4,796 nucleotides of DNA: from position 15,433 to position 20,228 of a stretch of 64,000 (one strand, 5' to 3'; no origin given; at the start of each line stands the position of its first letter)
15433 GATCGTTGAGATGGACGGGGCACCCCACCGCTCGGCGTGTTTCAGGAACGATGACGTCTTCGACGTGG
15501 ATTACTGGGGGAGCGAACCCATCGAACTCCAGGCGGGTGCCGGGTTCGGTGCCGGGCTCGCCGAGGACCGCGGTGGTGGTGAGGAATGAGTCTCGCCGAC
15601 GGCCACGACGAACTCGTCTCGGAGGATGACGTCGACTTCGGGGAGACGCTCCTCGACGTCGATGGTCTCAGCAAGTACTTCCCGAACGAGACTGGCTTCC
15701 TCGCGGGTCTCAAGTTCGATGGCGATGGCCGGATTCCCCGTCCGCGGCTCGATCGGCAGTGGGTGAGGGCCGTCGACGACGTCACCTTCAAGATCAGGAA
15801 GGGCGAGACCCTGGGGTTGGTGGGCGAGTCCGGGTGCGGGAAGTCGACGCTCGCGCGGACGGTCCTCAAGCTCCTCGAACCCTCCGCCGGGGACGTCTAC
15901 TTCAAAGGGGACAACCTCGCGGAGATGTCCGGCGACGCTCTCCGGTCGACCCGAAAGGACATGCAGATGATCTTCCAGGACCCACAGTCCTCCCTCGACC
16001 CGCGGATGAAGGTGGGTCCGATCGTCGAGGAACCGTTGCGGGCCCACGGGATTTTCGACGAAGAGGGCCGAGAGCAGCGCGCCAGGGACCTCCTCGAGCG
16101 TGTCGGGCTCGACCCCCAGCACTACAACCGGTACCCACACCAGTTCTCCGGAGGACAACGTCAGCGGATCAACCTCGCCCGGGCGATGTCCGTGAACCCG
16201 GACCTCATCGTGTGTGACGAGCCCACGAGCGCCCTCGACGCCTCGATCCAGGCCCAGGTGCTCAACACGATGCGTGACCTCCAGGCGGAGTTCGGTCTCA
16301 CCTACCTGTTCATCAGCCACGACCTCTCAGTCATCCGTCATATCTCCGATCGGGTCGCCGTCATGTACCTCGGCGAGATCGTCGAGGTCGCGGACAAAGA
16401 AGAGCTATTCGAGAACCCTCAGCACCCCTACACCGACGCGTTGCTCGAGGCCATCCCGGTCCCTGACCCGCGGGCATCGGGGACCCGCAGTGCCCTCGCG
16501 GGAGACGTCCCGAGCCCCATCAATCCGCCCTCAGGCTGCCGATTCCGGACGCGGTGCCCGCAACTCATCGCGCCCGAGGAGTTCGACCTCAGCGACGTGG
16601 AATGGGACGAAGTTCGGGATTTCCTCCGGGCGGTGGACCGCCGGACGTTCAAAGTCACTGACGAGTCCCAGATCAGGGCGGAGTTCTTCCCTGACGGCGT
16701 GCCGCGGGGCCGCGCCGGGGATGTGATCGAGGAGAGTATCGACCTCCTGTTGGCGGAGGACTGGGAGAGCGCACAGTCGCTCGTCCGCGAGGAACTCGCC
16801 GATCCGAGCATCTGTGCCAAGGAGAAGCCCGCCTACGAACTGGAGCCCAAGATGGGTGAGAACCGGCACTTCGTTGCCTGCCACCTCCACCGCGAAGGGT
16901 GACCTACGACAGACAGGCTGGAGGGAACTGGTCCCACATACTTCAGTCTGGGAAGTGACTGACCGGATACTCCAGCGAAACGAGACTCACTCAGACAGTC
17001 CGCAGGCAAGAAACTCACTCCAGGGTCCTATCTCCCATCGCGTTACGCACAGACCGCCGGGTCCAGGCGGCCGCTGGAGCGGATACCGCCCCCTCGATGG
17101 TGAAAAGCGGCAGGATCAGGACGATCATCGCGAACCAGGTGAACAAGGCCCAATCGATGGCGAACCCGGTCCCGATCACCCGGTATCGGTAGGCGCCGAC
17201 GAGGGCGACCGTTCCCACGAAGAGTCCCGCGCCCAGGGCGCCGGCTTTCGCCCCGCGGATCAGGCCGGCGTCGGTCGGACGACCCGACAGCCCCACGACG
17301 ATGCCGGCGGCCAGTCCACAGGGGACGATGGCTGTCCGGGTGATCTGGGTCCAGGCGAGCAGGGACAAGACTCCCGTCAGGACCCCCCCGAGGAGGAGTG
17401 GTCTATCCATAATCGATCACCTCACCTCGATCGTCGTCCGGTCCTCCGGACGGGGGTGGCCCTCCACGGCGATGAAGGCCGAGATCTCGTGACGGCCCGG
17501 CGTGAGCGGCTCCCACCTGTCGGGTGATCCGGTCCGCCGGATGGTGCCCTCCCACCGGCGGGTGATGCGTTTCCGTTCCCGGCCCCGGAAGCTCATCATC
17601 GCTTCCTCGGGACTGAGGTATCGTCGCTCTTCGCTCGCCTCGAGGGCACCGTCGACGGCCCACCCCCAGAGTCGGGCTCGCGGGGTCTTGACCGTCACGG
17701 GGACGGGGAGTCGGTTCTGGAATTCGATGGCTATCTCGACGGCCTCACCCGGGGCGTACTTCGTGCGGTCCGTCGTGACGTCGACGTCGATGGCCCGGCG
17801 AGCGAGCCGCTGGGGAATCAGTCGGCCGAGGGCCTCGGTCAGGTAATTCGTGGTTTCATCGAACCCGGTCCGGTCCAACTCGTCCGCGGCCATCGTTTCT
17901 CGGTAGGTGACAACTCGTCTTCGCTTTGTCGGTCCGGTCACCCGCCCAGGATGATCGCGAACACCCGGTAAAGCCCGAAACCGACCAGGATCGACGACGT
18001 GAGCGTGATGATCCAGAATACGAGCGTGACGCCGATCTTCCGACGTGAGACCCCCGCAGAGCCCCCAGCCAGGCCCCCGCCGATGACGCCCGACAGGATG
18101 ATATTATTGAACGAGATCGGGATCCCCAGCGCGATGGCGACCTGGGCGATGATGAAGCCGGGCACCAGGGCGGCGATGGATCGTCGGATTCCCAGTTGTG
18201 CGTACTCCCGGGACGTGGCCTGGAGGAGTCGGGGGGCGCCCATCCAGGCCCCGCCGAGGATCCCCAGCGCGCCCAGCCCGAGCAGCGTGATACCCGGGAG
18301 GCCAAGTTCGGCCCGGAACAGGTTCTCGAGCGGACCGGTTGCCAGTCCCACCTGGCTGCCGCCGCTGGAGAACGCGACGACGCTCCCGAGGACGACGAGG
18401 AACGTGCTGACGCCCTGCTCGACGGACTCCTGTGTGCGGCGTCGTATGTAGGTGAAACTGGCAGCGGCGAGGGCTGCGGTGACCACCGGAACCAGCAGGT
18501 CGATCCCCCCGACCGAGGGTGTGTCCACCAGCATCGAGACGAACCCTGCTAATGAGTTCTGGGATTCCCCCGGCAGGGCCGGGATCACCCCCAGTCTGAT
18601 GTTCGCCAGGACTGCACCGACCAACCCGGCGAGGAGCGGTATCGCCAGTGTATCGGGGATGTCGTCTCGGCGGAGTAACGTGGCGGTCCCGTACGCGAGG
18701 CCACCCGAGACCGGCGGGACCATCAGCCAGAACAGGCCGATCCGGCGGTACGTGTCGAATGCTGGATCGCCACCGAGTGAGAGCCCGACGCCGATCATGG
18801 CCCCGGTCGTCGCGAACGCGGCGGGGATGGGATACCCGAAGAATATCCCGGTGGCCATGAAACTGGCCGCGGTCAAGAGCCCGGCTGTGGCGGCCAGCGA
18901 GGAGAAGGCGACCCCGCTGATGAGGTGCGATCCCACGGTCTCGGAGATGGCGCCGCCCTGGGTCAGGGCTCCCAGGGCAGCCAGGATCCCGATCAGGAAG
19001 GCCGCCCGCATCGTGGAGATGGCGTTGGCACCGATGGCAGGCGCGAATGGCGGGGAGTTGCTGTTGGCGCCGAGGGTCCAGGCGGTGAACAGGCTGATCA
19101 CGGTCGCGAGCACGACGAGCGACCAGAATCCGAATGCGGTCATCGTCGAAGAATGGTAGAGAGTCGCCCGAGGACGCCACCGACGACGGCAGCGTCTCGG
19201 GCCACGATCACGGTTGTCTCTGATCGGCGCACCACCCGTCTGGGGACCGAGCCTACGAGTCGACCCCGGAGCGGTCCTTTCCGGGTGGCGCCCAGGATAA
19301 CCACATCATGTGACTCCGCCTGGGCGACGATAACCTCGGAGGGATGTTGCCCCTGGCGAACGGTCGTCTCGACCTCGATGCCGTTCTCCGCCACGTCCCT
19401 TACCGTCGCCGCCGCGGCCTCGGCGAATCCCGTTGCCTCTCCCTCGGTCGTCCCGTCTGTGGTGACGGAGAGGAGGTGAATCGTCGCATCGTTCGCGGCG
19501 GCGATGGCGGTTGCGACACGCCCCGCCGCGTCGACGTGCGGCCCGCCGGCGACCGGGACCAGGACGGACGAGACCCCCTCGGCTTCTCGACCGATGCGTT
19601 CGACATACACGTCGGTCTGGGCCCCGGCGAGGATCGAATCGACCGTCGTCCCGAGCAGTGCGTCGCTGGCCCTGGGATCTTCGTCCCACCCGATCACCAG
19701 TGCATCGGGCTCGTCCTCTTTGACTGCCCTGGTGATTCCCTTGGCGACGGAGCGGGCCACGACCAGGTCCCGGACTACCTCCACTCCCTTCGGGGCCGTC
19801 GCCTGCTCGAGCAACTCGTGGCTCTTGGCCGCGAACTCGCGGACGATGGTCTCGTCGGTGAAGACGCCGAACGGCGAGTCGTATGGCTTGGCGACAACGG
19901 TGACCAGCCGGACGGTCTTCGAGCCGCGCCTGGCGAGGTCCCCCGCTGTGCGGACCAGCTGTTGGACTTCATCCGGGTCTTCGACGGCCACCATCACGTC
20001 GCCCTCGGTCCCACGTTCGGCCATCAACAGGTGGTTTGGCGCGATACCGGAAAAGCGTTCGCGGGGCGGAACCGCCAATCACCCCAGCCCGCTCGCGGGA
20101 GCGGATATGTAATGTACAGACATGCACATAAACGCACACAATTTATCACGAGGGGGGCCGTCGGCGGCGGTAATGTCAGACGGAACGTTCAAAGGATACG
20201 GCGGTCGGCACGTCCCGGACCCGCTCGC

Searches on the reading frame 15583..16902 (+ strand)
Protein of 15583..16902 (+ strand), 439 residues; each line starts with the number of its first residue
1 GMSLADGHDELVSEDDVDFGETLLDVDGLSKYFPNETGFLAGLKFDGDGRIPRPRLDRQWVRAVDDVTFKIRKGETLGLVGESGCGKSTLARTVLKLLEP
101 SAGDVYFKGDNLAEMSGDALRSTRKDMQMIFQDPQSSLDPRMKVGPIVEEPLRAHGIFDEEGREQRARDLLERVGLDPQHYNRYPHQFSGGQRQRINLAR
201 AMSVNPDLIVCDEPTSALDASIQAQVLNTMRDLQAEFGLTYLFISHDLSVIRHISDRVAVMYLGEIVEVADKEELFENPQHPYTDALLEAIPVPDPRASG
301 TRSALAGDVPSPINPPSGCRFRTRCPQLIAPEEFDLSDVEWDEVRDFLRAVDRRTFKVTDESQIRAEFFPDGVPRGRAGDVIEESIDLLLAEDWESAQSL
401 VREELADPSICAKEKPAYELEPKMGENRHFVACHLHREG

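Call 14: search_protein_families(library=pfam, proteins=[window:15583-16902:+])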
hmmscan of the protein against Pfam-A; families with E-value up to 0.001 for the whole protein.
window:15583-16902:+ (439 aa): 3 families
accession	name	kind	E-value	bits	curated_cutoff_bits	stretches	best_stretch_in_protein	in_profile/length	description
PF00005.33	ABC_tran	-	5.7e-34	118.1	25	1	65-216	2-137/137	ABC transporter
PF08352.17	oligo_HPY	-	1.3e-19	70.8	27.1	1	267-327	1-60/65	Oligopeptide/dipeptide transporter, C-terminal region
PF13401.12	AAA_22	-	4.1e-05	24.3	27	1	79-243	10-120/130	AAA domain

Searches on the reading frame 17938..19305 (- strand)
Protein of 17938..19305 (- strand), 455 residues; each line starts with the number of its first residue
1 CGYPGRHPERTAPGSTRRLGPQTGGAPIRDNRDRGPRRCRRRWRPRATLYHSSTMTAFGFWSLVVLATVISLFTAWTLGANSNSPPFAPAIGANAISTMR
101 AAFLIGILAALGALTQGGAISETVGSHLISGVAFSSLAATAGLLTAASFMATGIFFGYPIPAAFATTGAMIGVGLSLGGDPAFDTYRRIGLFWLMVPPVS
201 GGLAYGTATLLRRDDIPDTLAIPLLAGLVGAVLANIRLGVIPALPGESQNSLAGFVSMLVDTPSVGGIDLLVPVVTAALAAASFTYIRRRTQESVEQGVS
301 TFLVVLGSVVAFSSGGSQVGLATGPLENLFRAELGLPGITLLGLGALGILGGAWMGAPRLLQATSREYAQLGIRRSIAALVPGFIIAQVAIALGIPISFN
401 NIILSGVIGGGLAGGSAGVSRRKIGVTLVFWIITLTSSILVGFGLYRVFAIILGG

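Call 14: search_protein_families(library=pfam, proteins=[window:17938-19305:-])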
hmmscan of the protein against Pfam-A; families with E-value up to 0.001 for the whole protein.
window:17938-19305:- (455 aa): 1 family
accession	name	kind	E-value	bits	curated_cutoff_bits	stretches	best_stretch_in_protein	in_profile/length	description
PF01384.25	PHO4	-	4.3e-42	144.8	33.7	1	79-442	2-350/350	Phosphate transporter family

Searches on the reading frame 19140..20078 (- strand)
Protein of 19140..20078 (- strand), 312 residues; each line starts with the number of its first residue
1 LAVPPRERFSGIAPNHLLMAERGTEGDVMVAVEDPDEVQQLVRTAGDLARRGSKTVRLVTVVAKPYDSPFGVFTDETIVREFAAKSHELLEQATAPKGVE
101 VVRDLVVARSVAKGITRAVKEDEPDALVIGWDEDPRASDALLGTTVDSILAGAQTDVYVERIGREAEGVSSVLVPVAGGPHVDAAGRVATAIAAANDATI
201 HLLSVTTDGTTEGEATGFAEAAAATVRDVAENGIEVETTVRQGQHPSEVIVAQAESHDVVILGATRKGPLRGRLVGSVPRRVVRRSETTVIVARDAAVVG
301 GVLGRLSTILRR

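Call 14: search_protein_families(library=pfam, proteins=[window:19140-20078:-])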
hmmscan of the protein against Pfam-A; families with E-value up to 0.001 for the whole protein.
window:19140-20078:- (312 aa): 1 family
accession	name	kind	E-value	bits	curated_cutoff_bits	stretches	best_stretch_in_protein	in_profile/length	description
PF00582.32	Usp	-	5.1e-29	102.1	24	2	171-294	4-141/141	Universal stress protein family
